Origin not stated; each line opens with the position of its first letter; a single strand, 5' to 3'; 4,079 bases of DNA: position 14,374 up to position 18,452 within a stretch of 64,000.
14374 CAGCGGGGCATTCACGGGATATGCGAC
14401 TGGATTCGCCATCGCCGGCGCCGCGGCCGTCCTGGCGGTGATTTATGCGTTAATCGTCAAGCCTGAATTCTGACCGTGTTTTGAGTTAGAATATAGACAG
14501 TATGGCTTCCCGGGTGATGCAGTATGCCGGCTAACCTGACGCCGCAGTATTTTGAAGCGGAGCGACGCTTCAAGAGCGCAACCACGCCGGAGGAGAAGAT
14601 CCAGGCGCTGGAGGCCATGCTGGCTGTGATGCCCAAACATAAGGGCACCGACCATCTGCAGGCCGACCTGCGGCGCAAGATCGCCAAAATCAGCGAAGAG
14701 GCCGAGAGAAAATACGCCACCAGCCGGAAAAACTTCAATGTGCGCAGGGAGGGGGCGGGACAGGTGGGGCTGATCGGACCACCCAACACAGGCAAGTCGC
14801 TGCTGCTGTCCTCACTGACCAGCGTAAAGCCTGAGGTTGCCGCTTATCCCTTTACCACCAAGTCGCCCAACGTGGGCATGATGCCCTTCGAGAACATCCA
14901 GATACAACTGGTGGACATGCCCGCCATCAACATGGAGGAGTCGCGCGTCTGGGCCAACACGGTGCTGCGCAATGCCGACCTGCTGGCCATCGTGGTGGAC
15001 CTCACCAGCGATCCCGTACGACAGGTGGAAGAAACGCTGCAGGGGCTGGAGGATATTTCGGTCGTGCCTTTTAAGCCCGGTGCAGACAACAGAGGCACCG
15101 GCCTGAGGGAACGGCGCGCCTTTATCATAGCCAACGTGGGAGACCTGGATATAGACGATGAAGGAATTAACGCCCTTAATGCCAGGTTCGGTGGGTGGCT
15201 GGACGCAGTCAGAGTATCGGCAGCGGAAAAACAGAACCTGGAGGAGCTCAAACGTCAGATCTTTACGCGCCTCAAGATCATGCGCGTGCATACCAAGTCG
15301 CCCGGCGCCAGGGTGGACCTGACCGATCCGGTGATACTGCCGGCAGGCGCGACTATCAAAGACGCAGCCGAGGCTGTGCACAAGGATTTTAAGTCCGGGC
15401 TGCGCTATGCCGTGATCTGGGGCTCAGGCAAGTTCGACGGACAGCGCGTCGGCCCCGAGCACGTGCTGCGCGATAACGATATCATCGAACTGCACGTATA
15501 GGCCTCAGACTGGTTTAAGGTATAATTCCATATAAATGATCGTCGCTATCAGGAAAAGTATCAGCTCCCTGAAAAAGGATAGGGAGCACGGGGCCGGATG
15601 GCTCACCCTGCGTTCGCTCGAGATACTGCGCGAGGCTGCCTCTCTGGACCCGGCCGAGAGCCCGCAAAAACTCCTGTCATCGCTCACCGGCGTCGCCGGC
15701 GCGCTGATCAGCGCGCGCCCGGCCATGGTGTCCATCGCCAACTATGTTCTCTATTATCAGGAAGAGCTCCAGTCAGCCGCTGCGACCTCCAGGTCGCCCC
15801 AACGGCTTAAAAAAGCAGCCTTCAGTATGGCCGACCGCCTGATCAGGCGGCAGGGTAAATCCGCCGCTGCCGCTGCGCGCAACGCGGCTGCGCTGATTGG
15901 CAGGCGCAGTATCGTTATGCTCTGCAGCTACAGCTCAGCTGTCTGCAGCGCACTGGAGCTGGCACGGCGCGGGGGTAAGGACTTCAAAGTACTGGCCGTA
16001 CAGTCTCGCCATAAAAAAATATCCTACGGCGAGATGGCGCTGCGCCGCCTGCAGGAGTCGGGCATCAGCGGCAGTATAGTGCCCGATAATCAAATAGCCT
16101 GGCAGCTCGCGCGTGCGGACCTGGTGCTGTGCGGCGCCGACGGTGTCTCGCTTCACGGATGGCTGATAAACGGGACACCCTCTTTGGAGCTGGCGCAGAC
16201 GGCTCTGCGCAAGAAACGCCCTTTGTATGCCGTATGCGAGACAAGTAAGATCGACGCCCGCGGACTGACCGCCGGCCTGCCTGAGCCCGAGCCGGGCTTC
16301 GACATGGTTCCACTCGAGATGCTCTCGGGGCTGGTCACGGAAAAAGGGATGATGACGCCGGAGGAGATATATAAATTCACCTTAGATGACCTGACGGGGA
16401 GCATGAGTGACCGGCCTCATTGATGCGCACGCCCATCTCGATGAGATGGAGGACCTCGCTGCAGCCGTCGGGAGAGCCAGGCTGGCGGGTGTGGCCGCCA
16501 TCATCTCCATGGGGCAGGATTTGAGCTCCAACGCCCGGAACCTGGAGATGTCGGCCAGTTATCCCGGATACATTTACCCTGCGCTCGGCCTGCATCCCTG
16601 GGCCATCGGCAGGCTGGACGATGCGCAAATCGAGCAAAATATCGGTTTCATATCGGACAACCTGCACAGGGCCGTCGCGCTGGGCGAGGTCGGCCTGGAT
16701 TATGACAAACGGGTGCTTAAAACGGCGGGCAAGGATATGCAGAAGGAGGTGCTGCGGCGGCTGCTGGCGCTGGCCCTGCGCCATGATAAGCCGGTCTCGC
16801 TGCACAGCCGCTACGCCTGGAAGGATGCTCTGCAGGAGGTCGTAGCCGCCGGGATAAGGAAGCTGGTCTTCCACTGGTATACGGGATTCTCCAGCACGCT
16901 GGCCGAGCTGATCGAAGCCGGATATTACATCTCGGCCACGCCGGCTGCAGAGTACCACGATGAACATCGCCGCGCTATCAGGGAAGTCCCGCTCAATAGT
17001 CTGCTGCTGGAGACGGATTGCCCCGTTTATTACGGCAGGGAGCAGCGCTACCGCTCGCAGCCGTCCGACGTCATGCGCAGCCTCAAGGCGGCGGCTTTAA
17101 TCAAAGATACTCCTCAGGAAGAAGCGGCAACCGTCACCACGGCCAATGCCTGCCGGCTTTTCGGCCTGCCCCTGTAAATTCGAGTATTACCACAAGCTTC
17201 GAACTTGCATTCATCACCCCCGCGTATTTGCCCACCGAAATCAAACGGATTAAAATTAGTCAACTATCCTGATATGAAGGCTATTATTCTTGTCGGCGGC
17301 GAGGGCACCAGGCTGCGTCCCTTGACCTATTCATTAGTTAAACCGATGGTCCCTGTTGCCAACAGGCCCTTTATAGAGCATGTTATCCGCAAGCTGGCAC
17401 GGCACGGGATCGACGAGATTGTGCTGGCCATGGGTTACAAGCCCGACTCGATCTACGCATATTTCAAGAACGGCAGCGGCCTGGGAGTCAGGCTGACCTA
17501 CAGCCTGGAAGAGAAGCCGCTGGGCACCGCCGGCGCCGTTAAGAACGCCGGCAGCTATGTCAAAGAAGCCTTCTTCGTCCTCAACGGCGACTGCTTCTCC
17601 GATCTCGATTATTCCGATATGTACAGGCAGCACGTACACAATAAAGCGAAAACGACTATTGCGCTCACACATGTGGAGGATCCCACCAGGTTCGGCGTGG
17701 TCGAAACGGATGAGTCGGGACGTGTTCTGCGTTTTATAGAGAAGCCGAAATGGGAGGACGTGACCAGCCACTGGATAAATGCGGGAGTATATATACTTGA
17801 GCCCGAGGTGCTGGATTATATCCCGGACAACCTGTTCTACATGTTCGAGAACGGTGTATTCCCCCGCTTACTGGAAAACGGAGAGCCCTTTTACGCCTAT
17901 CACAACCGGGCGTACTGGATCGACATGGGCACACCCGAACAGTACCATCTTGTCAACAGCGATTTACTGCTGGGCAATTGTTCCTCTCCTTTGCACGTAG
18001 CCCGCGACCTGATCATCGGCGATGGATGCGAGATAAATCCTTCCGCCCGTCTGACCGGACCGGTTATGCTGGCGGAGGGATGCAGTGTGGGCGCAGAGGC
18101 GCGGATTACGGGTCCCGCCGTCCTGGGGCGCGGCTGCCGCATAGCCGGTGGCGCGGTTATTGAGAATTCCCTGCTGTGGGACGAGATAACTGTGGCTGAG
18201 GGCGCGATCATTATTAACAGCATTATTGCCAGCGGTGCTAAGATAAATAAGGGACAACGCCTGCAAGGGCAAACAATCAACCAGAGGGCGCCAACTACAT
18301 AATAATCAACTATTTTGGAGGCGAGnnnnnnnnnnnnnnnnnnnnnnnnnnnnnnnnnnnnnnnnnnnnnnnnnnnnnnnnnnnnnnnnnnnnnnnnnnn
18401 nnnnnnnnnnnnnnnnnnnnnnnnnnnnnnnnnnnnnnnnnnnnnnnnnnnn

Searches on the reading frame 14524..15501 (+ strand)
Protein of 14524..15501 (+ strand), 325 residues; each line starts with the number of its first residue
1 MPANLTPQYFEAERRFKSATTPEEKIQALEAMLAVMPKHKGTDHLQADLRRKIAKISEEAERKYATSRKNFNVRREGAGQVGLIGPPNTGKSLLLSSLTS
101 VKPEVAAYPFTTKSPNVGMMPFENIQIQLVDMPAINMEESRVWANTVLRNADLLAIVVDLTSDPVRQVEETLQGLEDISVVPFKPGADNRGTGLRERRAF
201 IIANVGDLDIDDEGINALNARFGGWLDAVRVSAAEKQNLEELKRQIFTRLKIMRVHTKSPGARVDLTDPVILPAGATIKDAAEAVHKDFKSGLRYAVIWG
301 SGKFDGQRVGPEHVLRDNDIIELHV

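Call 19: search_protein_families(library=pfam, proteins=[window:14524-15501:+], max_evalue=0.00001)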
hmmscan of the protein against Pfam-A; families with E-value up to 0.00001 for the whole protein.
window:14524-15501:+ (325 aa): 3 families
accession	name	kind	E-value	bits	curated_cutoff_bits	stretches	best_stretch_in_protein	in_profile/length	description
PF01926.29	MMR_HSR1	-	5.4e-18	65.6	21.9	1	80-175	1-99/113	50S ribosome-binding GTPase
PF02824.27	TGS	-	3.2e-14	53.2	22.2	1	254-323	2-58/60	TGS domain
PF02421.24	FeoB_N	-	1.8e-09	37.7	27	1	81-159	3-87/156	Ferrous iron transport protein B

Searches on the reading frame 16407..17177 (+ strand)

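Call 19: search_protein_families(library=pfam, proteins=[window:16407-17177:+], max_evalue=0.00001)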
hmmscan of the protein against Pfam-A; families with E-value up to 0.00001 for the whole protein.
window:16407-17177:+ (256 aa): 1 family
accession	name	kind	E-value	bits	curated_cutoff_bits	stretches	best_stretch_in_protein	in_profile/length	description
PF01026.27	TatD_DNase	-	2.5e-55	188.1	27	1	5-253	1-253/253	TatD related DNase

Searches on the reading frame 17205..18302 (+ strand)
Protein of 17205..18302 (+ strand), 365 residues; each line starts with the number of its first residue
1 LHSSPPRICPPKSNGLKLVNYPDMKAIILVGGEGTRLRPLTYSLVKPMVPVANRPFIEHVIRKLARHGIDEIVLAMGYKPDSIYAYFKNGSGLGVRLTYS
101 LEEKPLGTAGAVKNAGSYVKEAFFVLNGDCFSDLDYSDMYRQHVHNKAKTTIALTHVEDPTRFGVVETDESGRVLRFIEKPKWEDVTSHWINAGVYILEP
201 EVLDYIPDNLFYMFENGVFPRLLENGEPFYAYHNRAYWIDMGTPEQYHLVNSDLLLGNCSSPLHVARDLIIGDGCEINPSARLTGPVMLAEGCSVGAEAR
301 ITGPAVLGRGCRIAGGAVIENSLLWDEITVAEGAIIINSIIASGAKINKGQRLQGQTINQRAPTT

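Call 20: search_protein_families(library=pfam, proteins=[window:17205-18302:+], max_evalue=0.00001)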
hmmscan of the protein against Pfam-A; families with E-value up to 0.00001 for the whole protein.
window:17205-18302:+ (365 aa): 5 families
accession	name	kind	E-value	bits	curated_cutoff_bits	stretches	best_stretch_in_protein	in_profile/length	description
PF00483.29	NTP_transferase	-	3.7e-57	194.2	21.2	1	25-254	1-242/245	Nucleotidyl transferase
PF25084.1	LbH_EIF2B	-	1.5e-14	54.3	54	1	274-357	9-91/105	EIF2B subunit epsilon LbH domain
PF12804.13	NTP_transf_3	-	4.1e-11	43.8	27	1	26-156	1-123/160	MobA-like NTP transferase domain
PF00132.30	Hexapep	-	7.1e-08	32.3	27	0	290-320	5-35/36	Bacterial transferase hexapeptide (six repeats)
PF24894.1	Hexapep_GlmU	-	2.8e-06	27.8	23.3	0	306-358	20-71/104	GlmU-like, C-terminal hexapeptide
